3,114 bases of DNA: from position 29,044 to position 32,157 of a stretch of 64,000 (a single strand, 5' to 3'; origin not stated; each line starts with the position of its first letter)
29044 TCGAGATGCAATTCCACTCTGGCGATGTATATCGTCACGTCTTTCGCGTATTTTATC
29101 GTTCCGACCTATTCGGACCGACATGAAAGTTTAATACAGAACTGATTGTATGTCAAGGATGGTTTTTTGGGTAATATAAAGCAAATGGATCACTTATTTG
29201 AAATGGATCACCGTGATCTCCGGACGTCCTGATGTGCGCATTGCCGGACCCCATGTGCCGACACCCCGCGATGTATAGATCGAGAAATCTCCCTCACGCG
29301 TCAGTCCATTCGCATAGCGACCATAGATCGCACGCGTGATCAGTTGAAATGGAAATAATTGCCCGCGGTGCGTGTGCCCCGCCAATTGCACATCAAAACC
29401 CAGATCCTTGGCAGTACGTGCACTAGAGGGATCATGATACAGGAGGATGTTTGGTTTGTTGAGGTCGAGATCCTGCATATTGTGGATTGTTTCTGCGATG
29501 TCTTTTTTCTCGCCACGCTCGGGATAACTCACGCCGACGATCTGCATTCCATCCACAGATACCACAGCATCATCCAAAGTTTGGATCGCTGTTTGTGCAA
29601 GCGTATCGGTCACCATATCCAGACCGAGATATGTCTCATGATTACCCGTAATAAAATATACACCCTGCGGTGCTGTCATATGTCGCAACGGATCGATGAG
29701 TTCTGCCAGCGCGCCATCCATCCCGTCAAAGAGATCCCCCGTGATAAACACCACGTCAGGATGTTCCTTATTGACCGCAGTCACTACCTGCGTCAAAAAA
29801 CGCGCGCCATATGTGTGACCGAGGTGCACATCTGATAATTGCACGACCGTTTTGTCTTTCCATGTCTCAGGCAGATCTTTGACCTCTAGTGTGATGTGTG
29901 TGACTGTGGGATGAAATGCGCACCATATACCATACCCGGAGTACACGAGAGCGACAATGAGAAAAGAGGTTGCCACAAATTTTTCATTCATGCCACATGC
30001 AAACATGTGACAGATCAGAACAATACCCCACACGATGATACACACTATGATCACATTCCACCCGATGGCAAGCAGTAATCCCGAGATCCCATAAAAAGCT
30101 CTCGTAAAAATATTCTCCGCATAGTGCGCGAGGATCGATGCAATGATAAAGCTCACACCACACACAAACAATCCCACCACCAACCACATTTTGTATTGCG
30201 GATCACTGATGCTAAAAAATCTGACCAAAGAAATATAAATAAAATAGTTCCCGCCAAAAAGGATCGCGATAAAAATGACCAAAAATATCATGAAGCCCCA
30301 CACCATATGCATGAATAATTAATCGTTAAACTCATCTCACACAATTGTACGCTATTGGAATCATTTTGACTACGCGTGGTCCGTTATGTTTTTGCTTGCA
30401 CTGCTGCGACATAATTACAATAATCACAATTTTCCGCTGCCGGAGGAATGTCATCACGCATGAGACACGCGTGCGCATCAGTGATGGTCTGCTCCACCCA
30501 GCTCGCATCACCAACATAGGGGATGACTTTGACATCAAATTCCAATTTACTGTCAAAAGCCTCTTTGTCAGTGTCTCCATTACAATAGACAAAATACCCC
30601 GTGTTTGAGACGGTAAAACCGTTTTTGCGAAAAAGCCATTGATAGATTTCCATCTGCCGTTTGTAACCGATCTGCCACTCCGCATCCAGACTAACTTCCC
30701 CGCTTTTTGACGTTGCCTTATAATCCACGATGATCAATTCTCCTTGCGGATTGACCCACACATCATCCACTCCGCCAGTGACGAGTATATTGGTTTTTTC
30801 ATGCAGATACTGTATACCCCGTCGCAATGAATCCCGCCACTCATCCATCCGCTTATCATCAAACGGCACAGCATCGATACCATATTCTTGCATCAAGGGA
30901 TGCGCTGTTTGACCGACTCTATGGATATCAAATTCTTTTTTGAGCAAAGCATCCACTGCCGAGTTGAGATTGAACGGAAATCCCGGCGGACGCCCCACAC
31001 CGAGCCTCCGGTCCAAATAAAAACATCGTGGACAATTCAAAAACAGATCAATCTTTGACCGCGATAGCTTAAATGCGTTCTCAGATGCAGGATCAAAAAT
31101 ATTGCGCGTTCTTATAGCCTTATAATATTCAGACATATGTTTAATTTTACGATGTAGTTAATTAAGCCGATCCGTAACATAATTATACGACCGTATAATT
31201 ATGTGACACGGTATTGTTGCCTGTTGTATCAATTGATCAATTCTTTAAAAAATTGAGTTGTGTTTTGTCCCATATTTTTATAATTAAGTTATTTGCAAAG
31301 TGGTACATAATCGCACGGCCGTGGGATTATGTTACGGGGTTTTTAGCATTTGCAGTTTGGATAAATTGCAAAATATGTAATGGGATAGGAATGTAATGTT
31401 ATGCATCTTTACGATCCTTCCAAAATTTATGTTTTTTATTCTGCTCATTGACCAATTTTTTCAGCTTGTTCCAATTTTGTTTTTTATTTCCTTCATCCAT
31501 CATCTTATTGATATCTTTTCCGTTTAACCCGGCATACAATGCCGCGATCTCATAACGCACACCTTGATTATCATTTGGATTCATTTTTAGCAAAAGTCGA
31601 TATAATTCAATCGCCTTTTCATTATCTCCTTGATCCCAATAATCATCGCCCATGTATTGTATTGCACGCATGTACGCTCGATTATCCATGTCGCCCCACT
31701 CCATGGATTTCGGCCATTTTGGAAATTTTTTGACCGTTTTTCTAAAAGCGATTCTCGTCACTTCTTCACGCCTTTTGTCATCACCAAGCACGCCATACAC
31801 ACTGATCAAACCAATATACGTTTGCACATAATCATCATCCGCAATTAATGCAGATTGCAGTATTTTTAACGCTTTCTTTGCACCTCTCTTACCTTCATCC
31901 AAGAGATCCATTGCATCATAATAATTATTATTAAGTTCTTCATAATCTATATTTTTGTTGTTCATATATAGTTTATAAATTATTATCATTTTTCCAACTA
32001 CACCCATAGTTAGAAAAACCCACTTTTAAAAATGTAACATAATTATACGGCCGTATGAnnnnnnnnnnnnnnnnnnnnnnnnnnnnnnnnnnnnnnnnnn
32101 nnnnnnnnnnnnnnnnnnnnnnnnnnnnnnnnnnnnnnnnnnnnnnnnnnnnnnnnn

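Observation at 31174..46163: Family of six near-perfect 34-bp palindromes centred on a PaaX-like regulator and flanking the defense island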

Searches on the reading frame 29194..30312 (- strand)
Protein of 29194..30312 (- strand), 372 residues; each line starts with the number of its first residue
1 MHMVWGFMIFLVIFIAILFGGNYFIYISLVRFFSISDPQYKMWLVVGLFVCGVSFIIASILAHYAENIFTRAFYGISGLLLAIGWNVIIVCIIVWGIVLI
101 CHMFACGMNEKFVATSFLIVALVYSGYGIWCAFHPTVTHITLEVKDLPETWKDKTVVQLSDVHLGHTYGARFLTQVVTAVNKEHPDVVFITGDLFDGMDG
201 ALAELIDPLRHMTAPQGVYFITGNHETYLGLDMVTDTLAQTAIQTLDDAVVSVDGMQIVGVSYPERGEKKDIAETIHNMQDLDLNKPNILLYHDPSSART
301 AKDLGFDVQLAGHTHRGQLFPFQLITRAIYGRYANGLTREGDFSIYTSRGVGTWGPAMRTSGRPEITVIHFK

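Call 8: search_protein_families(library=pfam, proteins=[window:29194-30312:-], max_evalue=0.01)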
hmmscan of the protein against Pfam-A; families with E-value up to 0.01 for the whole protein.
window:29194-30312:- (372 aa): 3 families
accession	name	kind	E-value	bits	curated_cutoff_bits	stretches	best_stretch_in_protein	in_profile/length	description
PF00149.33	Metallophos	-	1.7e-13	51.9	21.5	1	155-316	2-190/191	Calcineurin-like phosphoesterase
PF12850.12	Metallophos_2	-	7.4e-08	33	27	1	156-317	3-119/154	Calcineurin-like phosphoesterase superfamily domain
PF17112.10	Tom6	-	0.0091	15.9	18.8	0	38-60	15-37/45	Mitochondrial import receptor subunit Tom6, fungal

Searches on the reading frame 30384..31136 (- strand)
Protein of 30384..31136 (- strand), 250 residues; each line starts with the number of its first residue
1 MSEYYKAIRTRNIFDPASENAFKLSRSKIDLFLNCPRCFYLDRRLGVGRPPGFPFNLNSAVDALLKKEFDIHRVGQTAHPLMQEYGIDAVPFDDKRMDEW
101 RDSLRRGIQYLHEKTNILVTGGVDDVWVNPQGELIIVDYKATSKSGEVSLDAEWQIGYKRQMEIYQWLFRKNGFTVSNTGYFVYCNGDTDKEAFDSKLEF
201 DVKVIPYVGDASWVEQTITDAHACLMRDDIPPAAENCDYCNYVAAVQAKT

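Call 8: search_protein_families(library=pfam, proteins=[window:30384-31136:-], max_evalue=0.01)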
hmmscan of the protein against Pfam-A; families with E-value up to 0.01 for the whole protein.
window:30384-31136:- (250 aa): 2 families
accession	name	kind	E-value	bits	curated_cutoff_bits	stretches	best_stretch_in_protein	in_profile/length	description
PF12705.13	PDDEXK_1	-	8e-15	55.9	22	2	117-243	122-243/247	PD-(D/E)XK nuclease superfamily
PF01930.23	Cas_Cas4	-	0.008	16.7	22.7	0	110-242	42-154/160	Domain of unknown function DUF83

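Call 23: search_protein_families(library=ncbifam, proteins=[window:30384-31136:-], max_evalue=0.01)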
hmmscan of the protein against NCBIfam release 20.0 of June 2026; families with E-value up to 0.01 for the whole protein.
window:30384-31136:- (250 aa): 1 family
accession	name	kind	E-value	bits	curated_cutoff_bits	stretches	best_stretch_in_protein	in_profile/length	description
TIGR00372.1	cas4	equivalog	2.6e-07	30.7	65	1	122-243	70-175/180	CRISPR-associated protein Cas4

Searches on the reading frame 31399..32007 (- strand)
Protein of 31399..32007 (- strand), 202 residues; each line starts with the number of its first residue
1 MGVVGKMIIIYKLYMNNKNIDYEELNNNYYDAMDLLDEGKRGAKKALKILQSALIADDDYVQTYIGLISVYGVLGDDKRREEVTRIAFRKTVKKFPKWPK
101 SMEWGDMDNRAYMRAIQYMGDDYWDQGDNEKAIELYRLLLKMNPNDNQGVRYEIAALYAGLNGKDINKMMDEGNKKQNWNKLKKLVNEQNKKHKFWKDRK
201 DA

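Call 8: search_protein_families(library=pfam, proteins=[window:31399-32007:-], max_evalue=0.01)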
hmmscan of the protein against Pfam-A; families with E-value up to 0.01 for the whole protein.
window:31399-32007:- (202 aa): 9 families
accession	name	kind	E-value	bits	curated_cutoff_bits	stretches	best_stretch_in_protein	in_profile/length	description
PF13428.12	TPR_14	-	9.9e-07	29.3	23.5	1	115-148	3-36/44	Tetratricopeptide repeat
PF07719.23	TPR_2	-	3.1e-05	24.2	27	1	116-146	4-34/34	Tetratricopeptide repeat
PF14559.12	TPR_19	-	6.2e-05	23.7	25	0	124-161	2-38/68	Tetratricopeptide repeat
PF13181.12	TPR_8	-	0.0003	21.2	25.7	1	123-146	11-34/34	Tetratricopeptide repeat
PF13432.12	TPR_16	-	0.0014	19.4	32.7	1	119-152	3-36/65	Tetratricopeptide repeat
PF13414.12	TPR_11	-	0.0025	17.9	26.8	1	120-146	1-27/42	TPR repeat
PF00515.34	TPR_1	-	0.0044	17.2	27.8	1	119-146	7-34/34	Tetratricopeptide repeat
PF24575.1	TPR_Slam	-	0.0047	17.8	35.2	0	125-157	59-90/104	Surface lipoprotein assembly modifier, N-terminal TPR repeats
PF13424.12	TPR_12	-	0.0055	17.3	30.1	0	112-142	44-74/77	Tetratricopeptide repeat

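Call 23: search_protein_families(library=ncbifam, proteins=[window:31399-32007:-], max_evalue=0.01)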
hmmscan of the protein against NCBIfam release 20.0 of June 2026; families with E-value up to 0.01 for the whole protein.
window:31399-32007:- (202 aa): 0 families
